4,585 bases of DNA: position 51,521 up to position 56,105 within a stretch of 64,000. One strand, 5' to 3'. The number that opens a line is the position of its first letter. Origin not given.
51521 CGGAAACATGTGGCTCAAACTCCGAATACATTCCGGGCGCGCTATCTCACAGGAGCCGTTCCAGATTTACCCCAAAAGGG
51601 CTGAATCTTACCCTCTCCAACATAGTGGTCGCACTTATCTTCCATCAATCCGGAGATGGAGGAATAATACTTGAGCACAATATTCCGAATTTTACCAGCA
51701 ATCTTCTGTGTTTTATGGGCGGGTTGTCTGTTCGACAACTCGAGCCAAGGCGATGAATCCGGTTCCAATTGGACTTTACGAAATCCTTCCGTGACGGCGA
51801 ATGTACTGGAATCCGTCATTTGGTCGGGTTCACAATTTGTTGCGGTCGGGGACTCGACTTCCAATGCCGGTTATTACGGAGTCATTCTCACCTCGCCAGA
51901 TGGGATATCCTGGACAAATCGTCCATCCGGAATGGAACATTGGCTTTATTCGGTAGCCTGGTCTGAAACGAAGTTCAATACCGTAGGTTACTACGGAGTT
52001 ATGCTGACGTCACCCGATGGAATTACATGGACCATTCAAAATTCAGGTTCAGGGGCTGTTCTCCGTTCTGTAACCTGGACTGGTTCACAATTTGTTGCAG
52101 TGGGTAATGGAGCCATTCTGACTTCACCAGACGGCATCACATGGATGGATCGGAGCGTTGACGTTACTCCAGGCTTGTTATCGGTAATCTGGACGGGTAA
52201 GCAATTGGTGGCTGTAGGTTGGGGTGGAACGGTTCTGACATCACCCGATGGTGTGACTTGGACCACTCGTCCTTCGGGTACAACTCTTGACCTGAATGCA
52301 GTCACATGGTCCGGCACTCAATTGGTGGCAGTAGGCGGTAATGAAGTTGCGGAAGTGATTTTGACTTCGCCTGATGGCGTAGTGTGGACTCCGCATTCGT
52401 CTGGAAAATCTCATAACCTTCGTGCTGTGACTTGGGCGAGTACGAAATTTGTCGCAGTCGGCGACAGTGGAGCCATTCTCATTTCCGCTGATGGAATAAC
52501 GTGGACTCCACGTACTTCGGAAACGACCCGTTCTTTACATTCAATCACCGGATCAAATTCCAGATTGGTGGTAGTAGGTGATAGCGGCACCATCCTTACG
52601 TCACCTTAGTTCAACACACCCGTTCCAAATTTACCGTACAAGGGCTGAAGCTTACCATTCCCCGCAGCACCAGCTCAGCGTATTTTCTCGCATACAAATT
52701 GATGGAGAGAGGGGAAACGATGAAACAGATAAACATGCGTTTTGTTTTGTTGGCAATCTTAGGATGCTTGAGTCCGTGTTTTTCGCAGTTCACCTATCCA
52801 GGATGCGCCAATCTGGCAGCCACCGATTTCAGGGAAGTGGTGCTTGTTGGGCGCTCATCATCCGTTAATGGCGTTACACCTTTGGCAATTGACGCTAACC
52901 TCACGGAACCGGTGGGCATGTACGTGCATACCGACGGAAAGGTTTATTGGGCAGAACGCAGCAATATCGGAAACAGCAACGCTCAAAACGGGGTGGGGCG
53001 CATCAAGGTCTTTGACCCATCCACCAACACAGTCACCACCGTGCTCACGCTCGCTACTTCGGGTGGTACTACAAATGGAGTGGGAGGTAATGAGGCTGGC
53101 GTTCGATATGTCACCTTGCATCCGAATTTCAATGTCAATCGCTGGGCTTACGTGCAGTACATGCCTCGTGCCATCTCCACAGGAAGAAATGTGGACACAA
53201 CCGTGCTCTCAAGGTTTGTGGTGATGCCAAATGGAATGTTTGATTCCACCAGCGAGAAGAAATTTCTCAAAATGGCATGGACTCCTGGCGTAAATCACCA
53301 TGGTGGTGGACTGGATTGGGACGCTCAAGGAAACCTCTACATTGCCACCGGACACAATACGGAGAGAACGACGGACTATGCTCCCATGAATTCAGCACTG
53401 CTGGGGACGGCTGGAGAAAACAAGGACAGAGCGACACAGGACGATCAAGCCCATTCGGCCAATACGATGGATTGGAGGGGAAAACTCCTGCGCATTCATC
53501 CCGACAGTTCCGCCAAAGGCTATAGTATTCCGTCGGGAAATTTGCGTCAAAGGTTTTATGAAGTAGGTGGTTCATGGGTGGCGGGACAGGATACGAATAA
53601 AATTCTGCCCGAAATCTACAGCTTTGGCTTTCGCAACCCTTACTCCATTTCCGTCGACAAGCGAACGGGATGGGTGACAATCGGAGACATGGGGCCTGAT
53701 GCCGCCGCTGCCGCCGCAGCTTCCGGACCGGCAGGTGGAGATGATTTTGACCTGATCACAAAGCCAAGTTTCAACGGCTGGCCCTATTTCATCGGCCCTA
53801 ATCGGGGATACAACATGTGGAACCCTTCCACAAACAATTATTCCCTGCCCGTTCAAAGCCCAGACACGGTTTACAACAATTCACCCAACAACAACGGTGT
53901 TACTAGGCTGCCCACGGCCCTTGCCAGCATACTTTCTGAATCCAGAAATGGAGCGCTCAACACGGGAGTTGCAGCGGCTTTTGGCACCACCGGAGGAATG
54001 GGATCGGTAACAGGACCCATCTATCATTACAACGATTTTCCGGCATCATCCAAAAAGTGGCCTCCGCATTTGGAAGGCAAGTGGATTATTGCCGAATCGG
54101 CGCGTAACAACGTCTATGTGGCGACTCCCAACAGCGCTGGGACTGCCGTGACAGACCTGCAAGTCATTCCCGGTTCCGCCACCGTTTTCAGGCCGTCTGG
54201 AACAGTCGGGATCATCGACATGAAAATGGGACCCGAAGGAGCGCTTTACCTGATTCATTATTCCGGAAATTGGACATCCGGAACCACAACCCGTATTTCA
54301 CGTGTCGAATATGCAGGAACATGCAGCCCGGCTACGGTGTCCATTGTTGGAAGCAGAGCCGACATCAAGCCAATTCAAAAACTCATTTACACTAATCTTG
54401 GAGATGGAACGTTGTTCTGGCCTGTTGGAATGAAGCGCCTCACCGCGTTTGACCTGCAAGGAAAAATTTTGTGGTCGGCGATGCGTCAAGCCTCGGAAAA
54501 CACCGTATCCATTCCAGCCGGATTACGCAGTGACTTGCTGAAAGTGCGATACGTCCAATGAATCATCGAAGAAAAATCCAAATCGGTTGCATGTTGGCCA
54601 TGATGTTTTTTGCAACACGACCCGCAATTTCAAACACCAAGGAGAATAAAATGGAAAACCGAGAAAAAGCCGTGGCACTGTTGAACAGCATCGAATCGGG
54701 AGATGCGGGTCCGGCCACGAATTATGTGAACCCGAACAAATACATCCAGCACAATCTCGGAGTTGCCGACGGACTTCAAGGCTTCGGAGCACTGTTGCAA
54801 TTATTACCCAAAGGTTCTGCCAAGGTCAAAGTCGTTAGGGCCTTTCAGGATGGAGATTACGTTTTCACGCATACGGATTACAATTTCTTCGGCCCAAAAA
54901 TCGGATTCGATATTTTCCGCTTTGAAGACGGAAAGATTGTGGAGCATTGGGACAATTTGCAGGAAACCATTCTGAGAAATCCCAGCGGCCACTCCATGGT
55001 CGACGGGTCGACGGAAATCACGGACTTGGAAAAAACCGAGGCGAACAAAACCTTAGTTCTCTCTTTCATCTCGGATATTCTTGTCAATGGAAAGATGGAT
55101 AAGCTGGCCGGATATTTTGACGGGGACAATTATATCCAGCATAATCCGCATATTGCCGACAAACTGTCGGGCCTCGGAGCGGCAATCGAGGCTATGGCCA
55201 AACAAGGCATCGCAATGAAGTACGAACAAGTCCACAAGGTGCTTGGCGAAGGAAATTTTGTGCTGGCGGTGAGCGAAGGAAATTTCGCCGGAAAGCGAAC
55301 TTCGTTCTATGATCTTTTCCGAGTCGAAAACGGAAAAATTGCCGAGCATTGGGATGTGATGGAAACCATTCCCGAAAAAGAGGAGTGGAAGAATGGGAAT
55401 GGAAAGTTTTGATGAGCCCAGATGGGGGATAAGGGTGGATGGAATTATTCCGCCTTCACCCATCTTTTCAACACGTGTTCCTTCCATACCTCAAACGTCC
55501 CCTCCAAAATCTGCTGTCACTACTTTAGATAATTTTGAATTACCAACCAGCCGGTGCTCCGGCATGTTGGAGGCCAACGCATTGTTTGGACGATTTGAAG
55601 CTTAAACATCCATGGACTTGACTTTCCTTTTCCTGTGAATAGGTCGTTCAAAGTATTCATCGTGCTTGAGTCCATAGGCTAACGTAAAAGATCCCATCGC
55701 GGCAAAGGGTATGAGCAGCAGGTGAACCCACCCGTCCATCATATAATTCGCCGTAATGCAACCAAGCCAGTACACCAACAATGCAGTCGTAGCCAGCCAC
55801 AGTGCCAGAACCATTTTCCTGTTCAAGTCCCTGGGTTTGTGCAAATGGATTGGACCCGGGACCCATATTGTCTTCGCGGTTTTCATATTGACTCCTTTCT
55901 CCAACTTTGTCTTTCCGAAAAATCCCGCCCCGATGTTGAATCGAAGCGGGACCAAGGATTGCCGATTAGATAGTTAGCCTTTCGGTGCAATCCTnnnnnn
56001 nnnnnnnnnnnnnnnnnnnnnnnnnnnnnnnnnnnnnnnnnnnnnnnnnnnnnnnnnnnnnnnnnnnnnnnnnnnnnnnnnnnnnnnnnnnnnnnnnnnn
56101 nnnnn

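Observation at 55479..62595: Candidate integrated island at the 3' end of tgt: 38-bp direct repeats, displaced tgt 3' remnant, and stress/envelope cargo with no integrase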

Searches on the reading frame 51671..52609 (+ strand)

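Call 38: search_protein_families(library=pfam, proteins=[window:51671-52609:+], max_evalue=0.01)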
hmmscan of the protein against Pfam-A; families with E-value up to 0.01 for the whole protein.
window:51671-52609:+ (312 aa): 3 families
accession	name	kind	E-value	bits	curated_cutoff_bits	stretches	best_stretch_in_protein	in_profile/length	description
PF19755.4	DUF6242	-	6.1e-05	23.4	29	0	191-278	124-217/217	Domain of unknown function (DUF6242)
PF19912.4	DUF6385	-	0.00028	21.3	26.8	0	151-173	26-50/82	Domain of unknown function (DUF6385)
PF15999.10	DUF4774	-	0.0013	18.9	25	0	63-79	28-42/56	Domain of unknown function (DUF4774)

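Call 55: search_protein_families(library=phrogs, proteins=[window:51671-52609:+], max_evalue=0.01)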
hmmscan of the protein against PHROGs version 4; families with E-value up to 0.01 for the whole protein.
window:51671-52609:+ (312 aa): 2 families
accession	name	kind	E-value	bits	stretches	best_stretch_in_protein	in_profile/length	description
phrog_22032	-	unknown function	5.7e-06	27.5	0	70-84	12-26/68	-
phrog_37541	-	unknown function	0.0043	18.3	0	273-288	52-67/76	-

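Call 67: search_protein_families(library=ncbifam, proteins=[window:51671-52609:+], max_evalue=0.01)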
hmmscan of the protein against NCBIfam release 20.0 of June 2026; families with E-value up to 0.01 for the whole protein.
window:51671-52609:+ (312 aa): 1 family
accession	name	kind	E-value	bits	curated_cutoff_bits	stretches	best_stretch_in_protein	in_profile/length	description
NF053688.1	BamI_Bacteroidota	equivalog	9.9e-05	21.8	370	0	191-297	143-256/452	BamI family beta-barrel-assembly machinery protein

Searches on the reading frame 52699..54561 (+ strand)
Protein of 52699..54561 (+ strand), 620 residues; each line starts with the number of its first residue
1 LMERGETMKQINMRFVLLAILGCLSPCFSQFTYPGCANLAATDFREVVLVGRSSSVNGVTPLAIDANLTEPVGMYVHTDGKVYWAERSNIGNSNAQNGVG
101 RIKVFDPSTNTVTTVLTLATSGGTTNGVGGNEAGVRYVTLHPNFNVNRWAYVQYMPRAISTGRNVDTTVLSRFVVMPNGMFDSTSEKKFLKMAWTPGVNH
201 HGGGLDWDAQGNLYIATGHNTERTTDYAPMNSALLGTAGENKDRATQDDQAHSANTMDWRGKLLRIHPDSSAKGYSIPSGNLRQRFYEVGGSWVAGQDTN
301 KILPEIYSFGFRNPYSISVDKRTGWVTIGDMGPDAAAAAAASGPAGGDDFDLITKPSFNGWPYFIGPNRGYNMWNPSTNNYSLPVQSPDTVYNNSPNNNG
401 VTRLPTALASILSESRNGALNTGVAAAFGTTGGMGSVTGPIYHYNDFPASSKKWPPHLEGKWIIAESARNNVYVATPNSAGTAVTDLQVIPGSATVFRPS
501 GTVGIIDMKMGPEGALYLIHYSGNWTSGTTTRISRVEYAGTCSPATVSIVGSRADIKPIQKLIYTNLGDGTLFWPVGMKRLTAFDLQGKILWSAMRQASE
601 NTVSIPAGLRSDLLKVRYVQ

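Call 9: search_protein_families(library=pfam, proteins=[window:52699-54561:+], max_evalue=0.01)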
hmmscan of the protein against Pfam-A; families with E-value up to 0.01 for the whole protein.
window:52699-54561:+ (620 aa): 1 family
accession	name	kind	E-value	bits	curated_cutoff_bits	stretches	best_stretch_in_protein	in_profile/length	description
PF07995.17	GSDH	-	9.3e-16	58.4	25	1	100-401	22-258/332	Glucose / Sorbosone dehydrogenase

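Call 39: find_encoding_contigs(protein=window:52720-54561:+, flank=10000, max_places=10)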
Protein window:52720-54561:+ (613 aa): 24 contigs read that carry it; 2 places shown.
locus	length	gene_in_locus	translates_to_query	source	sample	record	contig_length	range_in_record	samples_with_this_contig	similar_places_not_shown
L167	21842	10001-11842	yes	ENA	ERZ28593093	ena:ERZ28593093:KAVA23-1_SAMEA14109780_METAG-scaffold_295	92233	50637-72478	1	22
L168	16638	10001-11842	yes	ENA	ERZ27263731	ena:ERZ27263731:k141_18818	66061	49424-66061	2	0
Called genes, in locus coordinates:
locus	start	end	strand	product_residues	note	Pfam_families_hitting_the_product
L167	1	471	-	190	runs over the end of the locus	PF16694:Cytochrome_P460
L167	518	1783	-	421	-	PF00083:Sugar_tr, PF07690:MFS_1, PF00083:Sugar_tr, PF07690:MFS_1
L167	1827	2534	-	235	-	PF03099:BPL_LplA_LipB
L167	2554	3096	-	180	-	PF00293:NUDIX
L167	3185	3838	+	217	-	-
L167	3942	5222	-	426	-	-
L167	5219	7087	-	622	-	-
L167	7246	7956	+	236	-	PF03692:CxxCxxCC (weak)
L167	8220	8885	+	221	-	PF12833:HTH_18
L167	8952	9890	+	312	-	-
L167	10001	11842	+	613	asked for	PF07995:GSDH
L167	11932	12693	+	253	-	PF07366:SnoaL (faint), PF12680:SnoaL_2 (weak)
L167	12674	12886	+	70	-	-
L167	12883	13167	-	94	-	-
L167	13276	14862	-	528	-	PF00691:OmpA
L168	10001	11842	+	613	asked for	PF07995:GSDH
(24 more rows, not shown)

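Call 40: list_cluster_members(proteins=[window:52720-54561:+, window:54651-55412:+, window:50699-51604:+, window:51671-52609:+, window:55995-57581:-, window:62063-62506:+, window:59421-60116:-, window:60389-61792:+])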
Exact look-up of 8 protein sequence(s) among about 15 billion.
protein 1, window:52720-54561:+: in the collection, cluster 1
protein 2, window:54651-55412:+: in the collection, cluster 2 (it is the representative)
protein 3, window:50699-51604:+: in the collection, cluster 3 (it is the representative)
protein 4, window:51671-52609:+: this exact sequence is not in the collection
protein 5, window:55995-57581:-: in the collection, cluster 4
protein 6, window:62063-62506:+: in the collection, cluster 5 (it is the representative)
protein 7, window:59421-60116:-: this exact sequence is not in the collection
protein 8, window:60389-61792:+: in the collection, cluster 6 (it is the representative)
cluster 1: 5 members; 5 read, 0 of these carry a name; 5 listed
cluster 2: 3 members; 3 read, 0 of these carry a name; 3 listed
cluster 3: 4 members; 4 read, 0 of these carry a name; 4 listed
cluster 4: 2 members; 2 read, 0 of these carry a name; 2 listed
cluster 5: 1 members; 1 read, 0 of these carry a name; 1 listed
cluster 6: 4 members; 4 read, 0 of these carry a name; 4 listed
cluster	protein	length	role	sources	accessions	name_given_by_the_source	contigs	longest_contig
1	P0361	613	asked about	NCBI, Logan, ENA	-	-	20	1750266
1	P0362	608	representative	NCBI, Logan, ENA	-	-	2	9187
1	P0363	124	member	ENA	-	-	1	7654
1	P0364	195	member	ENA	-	-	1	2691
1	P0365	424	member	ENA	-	-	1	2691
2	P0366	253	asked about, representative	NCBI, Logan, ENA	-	-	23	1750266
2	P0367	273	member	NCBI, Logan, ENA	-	-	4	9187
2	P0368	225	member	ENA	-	-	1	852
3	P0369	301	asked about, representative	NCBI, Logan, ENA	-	-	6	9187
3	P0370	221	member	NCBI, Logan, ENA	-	-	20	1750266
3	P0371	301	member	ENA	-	-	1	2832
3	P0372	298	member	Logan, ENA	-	-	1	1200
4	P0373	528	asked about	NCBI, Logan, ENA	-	-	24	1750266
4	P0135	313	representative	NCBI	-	-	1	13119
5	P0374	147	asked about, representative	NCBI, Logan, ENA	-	-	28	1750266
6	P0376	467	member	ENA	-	-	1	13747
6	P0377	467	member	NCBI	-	-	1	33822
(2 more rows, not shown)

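Call 52: find_encoding_contigs(protein=P0377, flank=10000, max_places=3)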
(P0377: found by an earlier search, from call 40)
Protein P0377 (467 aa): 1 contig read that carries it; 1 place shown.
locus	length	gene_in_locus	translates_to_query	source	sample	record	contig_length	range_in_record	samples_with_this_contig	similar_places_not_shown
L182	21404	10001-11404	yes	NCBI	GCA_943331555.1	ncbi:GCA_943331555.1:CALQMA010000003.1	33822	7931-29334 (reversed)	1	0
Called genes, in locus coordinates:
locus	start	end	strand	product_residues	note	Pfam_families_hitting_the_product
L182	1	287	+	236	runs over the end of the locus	PF03692:CxxCxxCC (weak)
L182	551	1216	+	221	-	PF12833:HTH_18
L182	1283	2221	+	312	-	-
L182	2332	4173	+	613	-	PF07995:GSDH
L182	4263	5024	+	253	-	PF07366:SnoaL (faint), PF12680:SnoaL_2 (weak)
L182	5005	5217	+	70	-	-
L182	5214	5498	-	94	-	-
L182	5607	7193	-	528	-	PF00691:OmpA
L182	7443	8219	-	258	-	-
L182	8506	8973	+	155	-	-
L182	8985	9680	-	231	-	PF01814:Hemerythrin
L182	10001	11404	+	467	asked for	PF10102:DUF2341, PF13385:Laminin_G_3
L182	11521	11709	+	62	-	-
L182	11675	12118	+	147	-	-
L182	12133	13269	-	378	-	PF01702:TGT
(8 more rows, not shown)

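Call 53: find_encoding_contigs(protein=P0376, flank=10000, max_places=3)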
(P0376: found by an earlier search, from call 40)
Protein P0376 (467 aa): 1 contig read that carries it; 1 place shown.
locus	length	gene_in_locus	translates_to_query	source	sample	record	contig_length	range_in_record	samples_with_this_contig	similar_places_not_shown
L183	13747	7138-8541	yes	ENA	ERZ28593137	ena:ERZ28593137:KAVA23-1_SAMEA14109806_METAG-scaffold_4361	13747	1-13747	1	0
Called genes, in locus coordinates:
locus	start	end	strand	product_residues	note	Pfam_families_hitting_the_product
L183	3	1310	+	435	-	?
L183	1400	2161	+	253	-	PF07366:SnoaL (faint), PF12680:SnoaL_2 (weak)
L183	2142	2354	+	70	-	-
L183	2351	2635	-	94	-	-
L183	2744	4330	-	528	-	PF00691:OmpA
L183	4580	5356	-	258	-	-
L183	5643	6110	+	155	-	-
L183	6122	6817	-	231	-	PF01814:Hemerythrin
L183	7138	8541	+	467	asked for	PF10102:DUF2341, PF13385:Laminin_G_3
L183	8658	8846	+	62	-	-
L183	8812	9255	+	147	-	-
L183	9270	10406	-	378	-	PF01702:TGT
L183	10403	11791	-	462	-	PF18073:Zn_ribbon_LapB, PF13481:AAA_25, PF03796:DnaB_C (weak), PF06745:ATPase (weak), PF23442:DUF7125, PF13401:AAA_22 (weak), PF13541:ChlI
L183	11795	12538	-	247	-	PF00005:ABC_tran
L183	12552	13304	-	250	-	PF02405:MlaE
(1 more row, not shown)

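Call 67: search_protein_families(library=ncbifam, proteins=[window:52720-54561:+], max_evalue=0.01)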
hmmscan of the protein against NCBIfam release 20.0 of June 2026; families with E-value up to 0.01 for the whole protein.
window:52720-54561:+ (613 aa): 1 family
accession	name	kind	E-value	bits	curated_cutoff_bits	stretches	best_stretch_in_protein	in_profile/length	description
TIGR02604.1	Piru_Ver_Nterm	subfamily_domain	6.1e-07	29.1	122.2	0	419-513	254-338/367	PVC-type heme-binding CxxCH protein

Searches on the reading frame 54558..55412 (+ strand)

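Call 9: search_protein_families(library=pfam, proteins=[window:54558-55412:+], max_evalue=0.01)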
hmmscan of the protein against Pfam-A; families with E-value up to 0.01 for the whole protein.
window:54558-55412:+ (284 aa): 2 families
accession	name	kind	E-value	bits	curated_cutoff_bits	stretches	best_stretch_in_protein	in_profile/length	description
PF12680.13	SnoaL_2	-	2.9e-15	57.2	27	2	173-264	6-102/102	SnoaL-like domain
PF07366.18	SnoaL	-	1.7e-13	50.9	28.4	2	166-269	2-118/126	SnoaL-like polyketide cyclase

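Call 55: search_protein_families(library=phrogs, proteins=[window:54558-55412:+], max_evalue=0.01)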
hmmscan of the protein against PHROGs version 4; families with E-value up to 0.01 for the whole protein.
window:54558-55412:+ (284 aa): 0 families

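Call 67: search_protein_families(library=ncbifam, proteins=[window:54651-55412:+], max_evalue=0.01)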
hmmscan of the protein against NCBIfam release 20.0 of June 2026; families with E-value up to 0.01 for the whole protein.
window:54651-55412:+ (253 aa): 0 families

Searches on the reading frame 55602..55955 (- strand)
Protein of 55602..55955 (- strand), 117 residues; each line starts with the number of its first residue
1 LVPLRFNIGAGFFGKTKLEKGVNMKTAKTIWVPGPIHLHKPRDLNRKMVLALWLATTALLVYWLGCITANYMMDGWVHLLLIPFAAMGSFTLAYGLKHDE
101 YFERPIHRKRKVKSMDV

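Call 9: search_protein_families(library=pfam, proteins=[window:55602-55955:-], max_evalue=0.01)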
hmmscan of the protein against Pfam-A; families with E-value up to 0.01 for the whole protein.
window:55602-55955:- (117 aa): 0 families

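Call 55: search_protein_families(library=phrogs, proteins=[window:55602-55955:-], max_evalue=0.01)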
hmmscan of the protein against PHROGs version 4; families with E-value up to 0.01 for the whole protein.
window:55602-55955:- (117 aa): 0 families

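Call 67: search_protein_families(library=ncbifam, proteins=[window:55602-55955:-], max_evalue=0.01)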
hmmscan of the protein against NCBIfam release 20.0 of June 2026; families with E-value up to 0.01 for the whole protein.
window:55602-55955:- (117 aa): 0 families
